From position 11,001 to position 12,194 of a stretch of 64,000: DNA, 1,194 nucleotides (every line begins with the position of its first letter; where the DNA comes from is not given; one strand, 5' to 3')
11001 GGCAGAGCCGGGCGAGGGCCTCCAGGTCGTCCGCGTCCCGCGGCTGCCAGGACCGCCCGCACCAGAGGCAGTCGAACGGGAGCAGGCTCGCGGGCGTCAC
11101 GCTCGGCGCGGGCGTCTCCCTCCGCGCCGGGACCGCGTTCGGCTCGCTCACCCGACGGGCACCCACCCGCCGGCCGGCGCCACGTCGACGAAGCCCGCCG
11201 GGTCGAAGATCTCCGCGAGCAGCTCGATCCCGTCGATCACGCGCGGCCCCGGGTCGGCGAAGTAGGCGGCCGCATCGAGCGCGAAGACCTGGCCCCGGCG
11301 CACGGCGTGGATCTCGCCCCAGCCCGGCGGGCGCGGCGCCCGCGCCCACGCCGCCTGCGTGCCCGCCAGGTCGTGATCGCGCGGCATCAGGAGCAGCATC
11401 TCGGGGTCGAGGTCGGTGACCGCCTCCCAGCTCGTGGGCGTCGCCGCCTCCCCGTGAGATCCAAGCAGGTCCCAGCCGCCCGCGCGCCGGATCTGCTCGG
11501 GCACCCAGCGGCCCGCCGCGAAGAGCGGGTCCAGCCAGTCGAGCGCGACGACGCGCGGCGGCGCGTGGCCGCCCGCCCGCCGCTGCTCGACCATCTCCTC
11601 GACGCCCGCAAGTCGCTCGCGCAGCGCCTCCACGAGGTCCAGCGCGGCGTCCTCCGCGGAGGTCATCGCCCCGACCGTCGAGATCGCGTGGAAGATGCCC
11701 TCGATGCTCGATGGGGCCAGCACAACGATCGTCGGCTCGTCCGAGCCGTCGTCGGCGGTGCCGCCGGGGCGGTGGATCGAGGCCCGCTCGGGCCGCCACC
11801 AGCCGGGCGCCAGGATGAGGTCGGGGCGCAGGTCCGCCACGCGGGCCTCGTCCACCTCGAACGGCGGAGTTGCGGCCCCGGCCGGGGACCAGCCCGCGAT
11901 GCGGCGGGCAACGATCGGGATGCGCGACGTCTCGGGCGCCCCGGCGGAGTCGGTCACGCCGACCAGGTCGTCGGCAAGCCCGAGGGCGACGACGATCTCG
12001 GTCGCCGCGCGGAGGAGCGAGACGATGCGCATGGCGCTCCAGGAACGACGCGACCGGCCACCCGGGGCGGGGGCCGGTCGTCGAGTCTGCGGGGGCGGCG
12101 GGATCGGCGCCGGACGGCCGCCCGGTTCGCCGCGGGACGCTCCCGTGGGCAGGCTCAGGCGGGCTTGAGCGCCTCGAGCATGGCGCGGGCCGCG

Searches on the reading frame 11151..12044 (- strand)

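Call 48: search_protein_families(library=pfam, proteins=[window:11151-12044:-], max_evalue=0.001)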
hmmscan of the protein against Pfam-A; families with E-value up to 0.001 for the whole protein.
window:11151-12044:- (298 aa): 1 family
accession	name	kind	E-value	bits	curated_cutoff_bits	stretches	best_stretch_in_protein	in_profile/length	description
PF01497.23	Peripla_BP_2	-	7e-19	68.6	27.5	1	7-259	1-234/235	Periplasmic binding protein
